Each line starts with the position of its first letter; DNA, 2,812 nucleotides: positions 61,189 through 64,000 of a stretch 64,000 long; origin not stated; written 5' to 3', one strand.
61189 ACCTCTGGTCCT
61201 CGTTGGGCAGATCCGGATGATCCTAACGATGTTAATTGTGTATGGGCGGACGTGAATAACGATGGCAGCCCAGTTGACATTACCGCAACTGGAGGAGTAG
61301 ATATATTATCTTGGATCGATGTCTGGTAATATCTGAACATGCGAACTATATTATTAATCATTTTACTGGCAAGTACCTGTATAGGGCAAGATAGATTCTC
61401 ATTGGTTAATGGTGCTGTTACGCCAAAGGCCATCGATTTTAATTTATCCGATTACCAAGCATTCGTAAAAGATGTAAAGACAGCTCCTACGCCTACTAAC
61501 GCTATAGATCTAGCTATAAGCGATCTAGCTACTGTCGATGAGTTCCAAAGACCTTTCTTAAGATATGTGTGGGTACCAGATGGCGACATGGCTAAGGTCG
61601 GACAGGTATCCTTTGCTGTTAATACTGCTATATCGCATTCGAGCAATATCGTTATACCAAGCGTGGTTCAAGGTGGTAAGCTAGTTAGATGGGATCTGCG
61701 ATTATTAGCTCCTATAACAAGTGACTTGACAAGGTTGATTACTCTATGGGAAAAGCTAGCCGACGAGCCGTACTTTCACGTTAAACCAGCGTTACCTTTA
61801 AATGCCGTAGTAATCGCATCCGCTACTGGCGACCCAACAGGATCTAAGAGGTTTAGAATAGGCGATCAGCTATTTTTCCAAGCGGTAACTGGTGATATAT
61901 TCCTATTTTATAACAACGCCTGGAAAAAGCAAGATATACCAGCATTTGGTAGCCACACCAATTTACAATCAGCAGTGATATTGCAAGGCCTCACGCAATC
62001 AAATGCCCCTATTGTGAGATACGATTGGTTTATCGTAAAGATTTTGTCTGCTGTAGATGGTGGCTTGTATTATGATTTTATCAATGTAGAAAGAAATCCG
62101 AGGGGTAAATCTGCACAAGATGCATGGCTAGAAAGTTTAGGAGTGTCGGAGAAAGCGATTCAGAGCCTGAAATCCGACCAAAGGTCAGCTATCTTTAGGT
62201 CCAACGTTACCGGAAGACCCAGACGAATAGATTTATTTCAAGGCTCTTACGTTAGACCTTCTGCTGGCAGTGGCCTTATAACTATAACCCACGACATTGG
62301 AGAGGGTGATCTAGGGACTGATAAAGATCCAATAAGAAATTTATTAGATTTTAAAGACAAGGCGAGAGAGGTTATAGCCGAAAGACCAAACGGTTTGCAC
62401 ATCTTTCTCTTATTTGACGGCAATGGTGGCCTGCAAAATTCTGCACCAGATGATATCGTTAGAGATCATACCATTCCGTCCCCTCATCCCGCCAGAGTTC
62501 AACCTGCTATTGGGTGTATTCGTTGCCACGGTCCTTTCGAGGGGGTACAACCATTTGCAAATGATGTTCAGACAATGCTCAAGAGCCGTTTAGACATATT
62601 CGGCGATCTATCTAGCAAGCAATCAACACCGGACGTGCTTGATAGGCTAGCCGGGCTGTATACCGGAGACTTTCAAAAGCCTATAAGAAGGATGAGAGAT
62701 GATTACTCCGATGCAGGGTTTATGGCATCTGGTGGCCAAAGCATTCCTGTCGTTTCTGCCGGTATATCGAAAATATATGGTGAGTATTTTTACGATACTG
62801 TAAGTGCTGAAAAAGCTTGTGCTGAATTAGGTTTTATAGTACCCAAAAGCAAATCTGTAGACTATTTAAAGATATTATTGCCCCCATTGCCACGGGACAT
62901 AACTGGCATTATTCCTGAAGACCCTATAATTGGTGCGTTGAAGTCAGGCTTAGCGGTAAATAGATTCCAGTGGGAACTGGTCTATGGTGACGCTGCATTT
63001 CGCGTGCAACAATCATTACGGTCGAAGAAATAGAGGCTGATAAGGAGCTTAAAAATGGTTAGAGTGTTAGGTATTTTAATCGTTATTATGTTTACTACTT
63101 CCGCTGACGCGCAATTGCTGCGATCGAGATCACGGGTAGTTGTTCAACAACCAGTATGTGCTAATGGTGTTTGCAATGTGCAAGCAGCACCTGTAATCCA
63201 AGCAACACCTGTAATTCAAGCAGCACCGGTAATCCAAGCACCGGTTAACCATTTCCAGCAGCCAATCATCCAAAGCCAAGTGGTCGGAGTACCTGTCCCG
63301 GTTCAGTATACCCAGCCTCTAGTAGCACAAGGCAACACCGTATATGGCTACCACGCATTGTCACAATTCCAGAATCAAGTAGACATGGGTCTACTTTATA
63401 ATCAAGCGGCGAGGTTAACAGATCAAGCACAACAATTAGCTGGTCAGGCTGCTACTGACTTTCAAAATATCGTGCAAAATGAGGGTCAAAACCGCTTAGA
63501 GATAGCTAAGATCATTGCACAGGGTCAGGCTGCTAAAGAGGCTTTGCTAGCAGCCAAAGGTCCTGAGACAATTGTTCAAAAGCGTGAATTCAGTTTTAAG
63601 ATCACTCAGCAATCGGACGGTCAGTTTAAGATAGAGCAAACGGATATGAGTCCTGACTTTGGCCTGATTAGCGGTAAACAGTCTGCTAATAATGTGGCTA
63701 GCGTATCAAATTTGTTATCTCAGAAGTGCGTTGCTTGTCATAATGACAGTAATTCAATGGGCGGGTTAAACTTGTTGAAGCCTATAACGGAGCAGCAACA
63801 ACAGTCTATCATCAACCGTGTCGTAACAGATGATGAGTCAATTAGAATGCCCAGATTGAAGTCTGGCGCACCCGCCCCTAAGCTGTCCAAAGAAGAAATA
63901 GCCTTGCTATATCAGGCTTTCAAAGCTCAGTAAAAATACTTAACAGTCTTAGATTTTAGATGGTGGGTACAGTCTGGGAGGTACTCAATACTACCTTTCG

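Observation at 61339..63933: Two adjacent secreted heme-c (CxxCH) proteins encoded by a phage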

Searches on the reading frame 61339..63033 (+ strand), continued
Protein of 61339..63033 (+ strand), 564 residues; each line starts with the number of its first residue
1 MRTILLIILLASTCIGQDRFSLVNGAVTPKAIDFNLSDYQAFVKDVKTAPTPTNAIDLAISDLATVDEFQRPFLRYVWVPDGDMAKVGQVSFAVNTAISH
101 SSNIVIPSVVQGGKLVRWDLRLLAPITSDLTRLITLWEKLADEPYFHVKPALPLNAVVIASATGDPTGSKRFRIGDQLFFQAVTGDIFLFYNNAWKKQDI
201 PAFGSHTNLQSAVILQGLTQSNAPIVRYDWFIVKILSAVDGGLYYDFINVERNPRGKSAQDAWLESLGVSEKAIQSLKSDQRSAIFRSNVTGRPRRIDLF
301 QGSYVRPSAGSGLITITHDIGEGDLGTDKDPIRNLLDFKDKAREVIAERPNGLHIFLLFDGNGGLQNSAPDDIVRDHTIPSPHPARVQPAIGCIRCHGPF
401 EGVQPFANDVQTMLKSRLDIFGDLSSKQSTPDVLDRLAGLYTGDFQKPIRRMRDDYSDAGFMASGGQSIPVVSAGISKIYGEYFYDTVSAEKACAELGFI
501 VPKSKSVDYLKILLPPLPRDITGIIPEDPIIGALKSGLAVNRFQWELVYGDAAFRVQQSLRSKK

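Call 66: search_protein_families(library=phrogs, proteins=[L014:3019-3516:+, L014:4708-5091:+, L025:2594-3271:+, L025:3268-3639:+, L045:5847-6350:+, L032:2580-3137:+, L013:5182-6834:+, L013:11094-11585:+, L014:3529-4578:+, L018:7050-7952:+], max_evalue=0.01)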
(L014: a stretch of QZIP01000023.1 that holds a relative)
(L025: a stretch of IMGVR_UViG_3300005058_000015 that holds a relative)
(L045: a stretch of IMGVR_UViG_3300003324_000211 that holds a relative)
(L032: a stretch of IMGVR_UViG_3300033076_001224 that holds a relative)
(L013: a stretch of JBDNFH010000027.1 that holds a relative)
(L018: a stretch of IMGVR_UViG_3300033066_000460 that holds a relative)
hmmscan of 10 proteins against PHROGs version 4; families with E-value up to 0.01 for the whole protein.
L014:3019-3516:+ (165 aa): 1 family
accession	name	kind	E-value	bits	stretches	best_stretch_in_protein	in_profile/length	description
phrog_1293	-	tail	0.0078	15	1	25-161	605-749/1424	tail length tape measure protein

L014:4708-5091:+ (127 aa): 0 families

L025:2594-3271:+ (225 aa): 0 families

L025:3268-3639:+ (123 aa): 0 families

L045:5847-6350:+ (167 aa): 1 family
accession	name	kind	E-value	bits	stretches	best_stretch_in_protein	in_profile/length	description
phrog_1009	-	unknown function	0.00096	20.2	1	7-92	11-83/103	-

L032:2580-3137:+ (185 aa): 0 families

L013:5182-6834:+ (550 aa): 1 family
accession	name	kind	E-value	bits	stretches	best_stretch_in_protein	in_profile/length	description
phrog_6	-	tail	4.5e-13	49.7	1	75-504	125-386/548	baseplate wedge subunit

L013:11094-11585:+ (163 aa): 1 family
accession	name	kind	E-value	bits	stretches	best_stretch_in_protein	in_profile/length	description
phrog_2111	-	unknown function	0.00098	19.5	1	37-113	9-85/208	-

L014:3529-4578:+ (349 aa): 3 families
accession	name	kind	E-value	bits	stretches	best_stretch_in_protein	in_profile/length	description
phrog_3677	-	other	3.1e-73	248.1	1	9-297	561-851/1125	protease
phrog_9158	-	unknown function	1.8e-09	37.8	1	197-263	421-503/696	-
phrog_3964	-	unknown function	0.0013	18.2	0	44-218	277-471/779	-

L018:7050-7952:+ (300 aa): 0 families

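Call 79: search_protein_families(library=pfam, proteins=[L023:7210-7902:+, L023:4911-5627:+, L027:6731-7219:+, L034:2717-3361:+, L034:7779-8411:+, L035:10039-10944:+, L043:5395-6063:+, L040:6542-7243:+, L041:6362-7609:+, L011:3099-4058:+], max_evalue=0.01)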
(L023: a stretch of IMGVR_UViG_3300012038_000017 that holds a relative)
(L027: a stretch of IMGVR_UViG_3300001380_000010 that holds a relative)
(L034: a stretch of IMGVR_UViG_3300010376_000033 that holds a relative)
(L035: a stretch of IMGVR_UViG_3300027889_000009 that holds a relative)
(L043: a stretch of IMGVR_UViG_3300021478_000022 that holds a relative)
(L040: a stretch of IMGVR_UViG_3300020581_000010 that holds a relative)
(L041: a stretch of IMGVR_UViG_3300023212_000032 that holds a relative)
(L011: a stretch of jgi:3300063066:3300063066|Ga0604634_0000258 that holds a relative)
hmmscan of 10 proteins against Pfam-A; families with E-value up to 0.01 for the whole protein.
L023:7210-7902:+ (230 aa): 0 families

L023:4911-5627:+ (238 aa): 0 families

L027:6731-7219:+ (162 aa): 0 families

L034:2717-3361:+ (214 aa): 0 families

L034:7779-8411:+ (210 aa): 0 families

L035:10039-10944:+ (301 aa): 1 family
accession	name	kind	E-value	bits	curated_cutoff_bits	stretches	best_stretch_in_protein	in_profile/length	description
PF05231.19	MASE1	-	0.0094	15.5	29.8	0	157-213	149-208/299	MASE1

L043:5395-6063:+ (222 aa): 1 family
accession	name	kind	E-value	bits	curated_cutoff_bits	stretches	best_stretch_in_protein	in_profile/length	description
PF13489.12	Methyltransf_23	-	0.00084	19.5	27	1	54-100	15-60/164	Methyltransferase domain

L040:6542-7243:+ (233 aa): 0 families

L041:6362-7609:+ (415 aa): 1 family
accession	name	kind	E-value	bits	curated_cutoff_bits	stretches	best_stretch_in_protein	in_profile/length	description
PF19774.5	DUF6260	-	3.7e-10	39.8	26.6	1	80-339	2-253/301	Family of unknown function (DUF6260)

L011:3099-4058:+ (319 aa): 2 families
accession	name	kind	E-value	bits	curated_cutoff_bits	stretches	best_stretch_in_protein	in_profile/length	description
PF25819.1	Nal1_C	-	3.5e-08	33.4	26.1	1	223-298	151-229/268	Nal1 C-terminal domain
PF08192.17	Peptidase_S64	-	0.0029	16.6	23.6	1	225-285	589-645/692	Peptidase family S64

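Call 87: search_protein_families(library=ncbifam, proteins=[window:61339-63033:+], max_evalue=0.01)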
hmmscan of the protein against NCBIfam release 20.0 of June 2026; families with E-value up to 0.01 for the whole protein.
window:61339-63033:+ (564 aa): 0 families

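Call 88: search_protein_families(library=padloc, proteins=[window:61339-63033:+], max_evalue=0.01)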
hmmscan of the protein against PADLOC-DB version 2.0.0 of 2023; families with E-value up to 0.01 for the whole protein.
window:61339-63033:+ (564 aa): 0 families

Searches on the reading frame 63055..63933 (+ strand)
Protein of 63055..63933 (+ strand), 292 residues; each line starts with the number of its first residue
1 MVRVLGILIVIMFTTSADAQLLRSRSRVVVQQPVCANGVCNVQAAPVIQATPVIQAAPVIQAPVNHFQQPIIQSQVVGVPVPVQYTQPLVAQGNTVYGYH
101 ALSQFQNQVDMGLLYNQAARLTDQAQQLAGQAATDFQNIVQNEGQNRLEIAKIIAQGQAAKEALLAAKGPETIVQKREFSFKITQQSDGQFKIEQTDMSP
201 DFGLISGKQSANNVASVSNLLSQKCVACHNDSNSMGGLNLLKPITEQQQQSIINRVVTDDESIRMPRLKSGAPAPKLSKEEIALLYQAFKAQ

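Call 3: search_protein_families(library=pfam, proteins=[window:63055-63933:+], max_evalue=1)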
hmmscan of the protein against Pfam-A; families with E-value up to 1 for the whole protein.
window:63055-63933:+ (292 aa): 3 families
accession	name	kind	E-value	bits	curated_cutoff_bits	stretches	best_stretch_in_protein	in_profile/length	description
PF07635.16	PSCyt1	-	0.00095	20.2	22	1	225-266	1-56/59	Planctomycete cytochrome C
PF18814.6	PBECR5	-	0.057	13.7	25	1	88-194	67-182/239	phage-Barnase-EndoU-ColicinE5/D-RelE like nuclease5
PF13442.11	Cytochrome_CBB3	-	0.096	13.5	27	1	214-266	3-49/68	Cytochrome C oxidase, cbb3-type, subunit III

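Call 4: search_protein_families(library=phrogs, proteins=[window:63055-63933:+], max_evalue=0.1)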
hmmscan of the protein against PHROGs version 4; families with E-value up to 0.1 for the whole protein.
window:63055-63933:+ (292 aa): 0 families

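Call 8: find_homologous_proteins(query=window:63055-63933:+)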
Query window:63055-63933:+ (292 aa): 88 proteins with E <= 0.001 among 1564 candidates. Only proteins of 160 to 511 residues were searched: fused or split forms outside these lengths cannot appear, so this answer is no evidence that the protein stands alone or is whole; find_related_loci, which searches DNA, has no such limit.
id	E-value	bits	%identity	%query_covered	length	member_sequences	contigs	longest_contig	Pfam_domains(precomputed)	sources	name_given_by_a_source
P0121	6.5e-181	617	100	100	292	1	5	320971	-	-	-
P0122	8.6e-105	368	61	100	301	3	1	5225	-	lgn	-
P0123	2.4e-102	360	59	100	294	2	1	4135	-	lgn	-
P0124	4.7e-100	352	59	100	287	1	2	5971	-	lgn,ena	-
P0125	7.2e-100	352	58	100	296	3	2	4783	-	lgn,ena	-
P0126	2.9e-98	347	59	100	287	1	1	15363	-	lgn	-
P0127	2.6e-87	311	56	100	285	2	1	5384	-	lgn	-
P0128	6.7e-75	270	53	99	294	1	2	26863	PF07635.17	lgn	-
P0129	3.6e-69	251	55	74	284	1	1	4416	-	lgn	-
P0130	2.3e-68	249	56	77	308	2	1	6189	-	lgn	-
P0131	7.5e-68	247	57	76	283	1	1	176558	-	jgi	jgi:hypothetical protein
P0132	1.0e-67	246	54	77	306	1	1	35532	-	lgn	-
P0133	6.8e-67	244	54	77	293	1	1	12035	PF07635.17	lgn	-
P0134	1.4e-66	243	54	77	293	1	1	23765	-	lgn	-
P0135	4.9e-66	241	53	76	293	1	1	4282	PF07635.17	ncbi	-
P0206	2.1e-46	177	48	72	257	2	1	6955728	-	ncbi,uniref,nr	ncbi:hypothetical protein [Bremerella sp. P1]|uniref:hypothetical protein n=1 Tax=Bremerella sp. P1 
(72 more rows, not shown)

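Call 11: find_encoding_contigs(protein=P0206, flank=10000, max_places=3)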
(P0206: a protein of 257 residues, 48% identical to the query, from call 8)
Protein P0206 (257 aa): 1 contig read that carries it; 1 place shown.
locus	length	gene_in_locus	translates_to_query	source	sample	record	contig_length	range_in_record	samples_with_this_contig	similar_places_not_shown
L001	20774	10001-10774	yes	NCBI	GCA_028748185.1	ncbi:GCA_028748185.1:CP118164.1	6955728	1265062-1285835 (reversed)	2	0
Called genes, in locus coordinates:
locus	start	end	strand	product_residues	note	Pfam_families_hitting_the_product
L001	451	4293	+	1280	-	PF00909:Ammonium_transp, PF00989:PAS, PF13426:PAS_9, PF08447:PAS_3, PF00989:PAS, PF13426:PAS_9, PF08447:PAS_3, PF00512:HisKA, +5 more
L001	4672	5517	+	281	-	PF00535:Glycos_transf_2, PF13641:Glyco_tranf_2_3 (weak)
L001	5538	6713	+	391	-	PF09594:GT87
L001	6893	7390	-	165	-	PF07606:DUF1569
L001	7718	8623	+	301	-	-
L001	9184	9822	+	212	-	PF00685:Sulfotransfer_1 (weak), PF13469:Sulfotransfer_3 (faint)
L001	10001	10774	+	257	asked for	-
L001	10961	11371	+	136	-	-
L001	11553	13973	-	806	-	PF02463:SMC_N (faint)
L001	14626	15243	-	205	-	-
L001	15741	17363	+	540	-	-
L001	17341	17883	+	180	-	-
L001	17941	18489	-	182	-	-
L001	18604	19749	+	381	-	PF10463:Peptidase_U49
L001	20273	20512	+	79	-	-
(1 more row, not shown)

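Call 12: find_encoding_contigs(protein=P0121, flank=10000, max_places=5)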
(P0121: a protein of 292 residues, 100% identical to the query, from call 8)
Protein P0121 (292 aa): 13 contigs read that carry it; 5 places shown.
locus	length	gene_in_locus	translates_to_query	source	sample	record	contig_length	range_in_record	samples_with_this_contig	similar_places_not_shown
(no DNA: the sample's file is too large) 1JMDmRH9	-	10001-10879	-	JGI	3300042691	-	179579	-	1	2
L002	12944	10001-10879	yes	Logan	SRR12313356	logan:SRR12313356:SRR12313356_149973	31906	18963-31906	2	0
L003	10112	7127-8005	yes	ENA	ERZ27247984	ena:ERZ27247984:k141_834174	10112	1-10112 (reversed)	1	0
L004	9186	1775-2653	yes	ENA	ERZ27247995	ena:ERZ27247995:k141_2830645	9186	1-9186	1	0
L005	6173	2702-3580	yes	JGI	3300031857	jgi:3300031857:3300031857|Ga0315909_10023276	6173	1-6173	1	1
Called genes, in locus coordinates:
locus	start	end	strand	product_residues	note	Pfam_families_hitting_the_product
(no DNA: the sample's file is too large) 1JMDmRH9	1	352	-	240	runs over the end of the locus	-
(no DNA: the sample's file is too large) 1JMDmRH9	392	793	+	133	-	PF00293:NUDIX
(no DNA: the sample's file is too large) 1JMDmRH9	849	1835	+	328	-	PF00962:A_deaminase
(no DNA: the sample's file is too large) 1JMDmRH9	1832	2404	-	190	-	PF18894:PhageMetallopep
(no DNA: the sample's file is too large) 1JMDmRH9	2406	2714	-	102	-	-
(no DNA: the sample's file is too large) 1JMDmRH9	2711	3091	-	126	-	-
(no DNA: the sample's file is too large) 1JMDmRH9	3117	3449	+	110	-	-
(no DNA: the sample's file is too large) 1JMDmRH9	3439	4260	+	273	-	PF13489:Methyltransf_23, PF01209:Ubie_methyltran (weak), PF13847:Methyltransf_31, PF08241:Methyltransf_11, PF08242:Methyltransf_12, PF13649:Methyltransf_25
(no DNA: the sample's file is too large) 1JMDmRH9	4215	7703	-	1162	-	PF09684:Tail_P2_I (faint)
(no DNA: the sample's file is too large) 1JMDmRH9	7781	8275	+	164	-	-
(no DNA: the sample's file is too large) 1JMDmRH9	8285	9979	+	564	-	-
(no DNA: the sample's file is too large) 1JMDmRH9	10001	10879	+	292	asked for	-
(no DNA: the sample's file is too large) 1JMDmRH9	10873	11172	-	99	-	-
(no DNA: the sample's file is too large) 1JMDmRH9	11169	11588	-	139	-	-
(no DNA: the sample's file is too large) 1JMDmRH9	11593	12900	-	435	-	-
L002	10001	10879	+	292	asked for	-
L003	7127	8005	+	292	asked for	-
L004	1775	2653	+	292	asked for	-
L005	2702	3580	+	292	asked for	-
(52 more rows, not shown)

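Call 24: search_solved_structures(query=A2, max_evalue=10, show_alignments=2)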
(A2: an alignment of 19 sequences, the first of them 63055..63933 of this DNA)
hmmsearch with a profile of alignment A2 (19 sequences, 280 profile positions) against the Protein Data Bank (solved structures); distinct sequences matched with E-value up to 10: 17.
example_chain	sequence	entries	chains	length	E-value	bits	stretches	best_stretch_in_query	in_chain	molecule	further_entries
7q21_C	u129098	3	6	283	0.0009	21.8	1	180-277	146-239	Cytochrome bc1 complex cytochrome c subunit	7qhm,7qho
9wcx_U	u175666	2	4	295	0.0034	19.9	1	205-274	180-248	Cytochrome bc1 complex cytochrome c subunit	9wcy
8hcr_C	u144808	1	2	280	0.0067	19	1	205-270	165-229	Cytochrome bc1 complex cytochrome c subunit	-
7e1v_O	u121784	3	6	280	0.0067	19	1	205-270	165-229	Cytochrome bc1 complex cytochrome c subunit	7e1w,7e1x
6hwh_M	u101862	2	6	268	0.025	17.1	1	207-272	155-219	Cytochrome bc1 complex cytochrome c subunit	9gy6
8ovc_O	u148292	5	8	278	0.028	17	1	207-272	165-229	Cytochrome bc1 complex cytochrome c subunit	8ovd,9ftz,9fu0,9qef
6adq_C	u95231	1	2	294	0.033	16.7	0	207-272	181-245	Cytochrome bc1 complex cytochrome c subunit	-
7rh5_O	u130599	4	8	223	0.1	15.1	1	207-272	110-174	Cytochrome bc1 complex cytochrome c subunit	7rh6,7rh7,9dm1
5n1t_B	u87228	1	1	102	0.13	14.8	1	208-277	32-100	Cytochrome C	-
6tp9_A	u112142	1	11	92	0.16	14.5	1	200-277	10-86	Cytochrome c55X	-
5mxz_A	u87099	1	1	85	0.16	14.4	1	208-273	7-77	Cytochrome c-552 Ks_3358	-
1d2p_A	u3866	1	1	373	0.24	13.9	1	167-250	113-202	COLLAGEN ADHESIN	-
7o38_A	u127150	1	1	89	0.24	13.9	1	202-274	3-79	Cytochrome c-552 Ks_3357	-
5mxy_A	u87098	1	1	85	0.29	13.6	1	209-273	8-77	Cytochrome c-552 Ks_3358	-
6w5v_D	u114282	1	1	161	0.46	13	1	1-73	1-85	NPC intracellular cholesterol transporter 2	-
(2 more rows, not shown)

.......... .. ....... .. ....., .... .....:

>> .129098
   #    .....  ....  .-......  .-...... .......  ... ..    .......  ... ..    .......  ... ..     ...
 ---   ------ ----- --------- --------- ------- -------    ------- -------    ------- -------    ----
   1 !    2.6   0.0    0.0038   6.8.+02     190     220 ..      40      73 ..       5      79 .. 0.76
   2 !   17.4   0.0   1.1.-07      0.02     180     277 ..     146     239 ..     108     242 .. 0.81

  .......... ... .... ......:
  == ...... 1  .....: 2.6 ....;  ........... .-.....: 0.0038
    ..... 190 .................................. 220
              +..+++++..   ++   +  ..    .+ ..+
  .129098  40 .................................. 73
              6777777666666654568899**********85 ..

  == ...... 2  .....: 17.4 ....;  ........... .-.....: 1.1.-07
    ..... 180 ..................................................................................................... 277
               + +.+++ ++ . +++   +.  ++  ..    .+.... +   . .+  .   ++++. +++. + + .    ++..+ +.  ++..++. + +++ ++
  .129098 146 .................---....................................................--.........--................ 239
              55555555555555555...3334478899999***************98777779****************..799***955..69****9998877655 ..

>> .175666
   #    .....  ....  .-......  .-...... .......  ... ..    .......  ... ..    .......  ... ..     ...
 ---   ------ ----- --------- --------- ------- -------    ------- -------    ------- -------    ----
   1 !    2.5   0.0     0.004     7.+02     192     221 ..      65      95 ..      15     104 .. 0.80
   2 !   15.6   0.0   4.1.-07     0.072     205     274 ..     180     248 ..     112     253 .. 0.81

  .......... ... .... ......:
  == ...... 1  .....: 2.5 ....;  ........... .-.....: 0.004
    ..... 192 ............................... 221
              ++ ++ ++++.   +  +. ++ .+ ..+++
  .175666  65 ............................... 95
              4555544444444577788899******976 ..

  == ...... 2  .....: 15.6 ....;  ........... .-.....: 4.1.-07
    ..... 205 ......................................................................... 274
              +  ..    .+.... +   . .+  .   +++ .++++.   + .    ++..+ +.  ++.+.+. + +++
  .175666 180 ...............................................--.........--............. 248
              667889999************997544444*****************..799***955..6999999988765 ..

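Call 37: predict_structure(alignment_id=A2)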
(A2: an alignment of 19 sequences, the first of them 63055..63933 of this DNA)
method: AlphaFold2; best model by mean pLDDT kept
length: 292 residues; sequences in the alignment: 19
mean_pLDDT: 67.3   pTM: 0.32
mean pLDDT of the five models: 67.3, 66.3, 66.2, 64.6, 59.3
residues with pLDDT >= 90: 46; 70-90: 102; 50-70: 41; < 50: 103
segments of 3 or more residues with pLDDT < 50: 1-3, 11-32, 35-40, 42-82, 84-90, 92-94, 96-106, 200-208
pLDDT, mean of each block of 10 residues (from residue 1): 51 47 45 48 45 41 42 41 46 46 51 77 88 89 89 90 84 55 73 61 47 79 88 82 88 92 89 92 88 54
secondary structure, 60 per line:
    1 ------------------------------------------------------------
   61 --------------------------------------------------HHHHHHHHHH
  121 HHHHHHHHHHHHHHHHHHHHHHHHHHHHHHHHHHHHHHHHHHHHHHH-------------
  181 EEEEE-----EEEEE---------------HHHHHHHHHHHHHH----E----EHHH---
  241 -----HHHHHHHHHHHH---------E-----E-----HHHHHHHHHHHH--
elements in order: H111-167 E181-185 E191-195 H211-224 H246-257 H279-290

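Call 87: search_protein_families(library=ncbifam, proteins=[window:63055-63933:+], max_evalue=0.01)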
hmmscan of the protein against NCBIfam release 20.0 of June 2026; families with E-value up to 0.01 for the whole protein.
window:63055-63933:+ (292 aa): 2 families
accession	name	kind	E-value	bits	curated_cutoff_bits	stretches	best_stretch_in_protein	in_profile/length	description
NF045774.1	cytochro_C551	exception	0.0013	18.7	118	0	207-262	32-87/110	cytochrome c551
NF045773.1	cytochro_C550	exception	0.0078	16.2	125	0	210-267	45-101/118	cytochrome c550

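Call 88: search_protein_families(library=padloc, proteins=[window:63055-63933:+], max_evalue=0.01)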
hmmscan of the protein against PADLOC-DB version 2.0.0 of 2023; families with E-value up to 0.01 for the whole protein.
window:63055-63933:+ (292 aa): 0 families
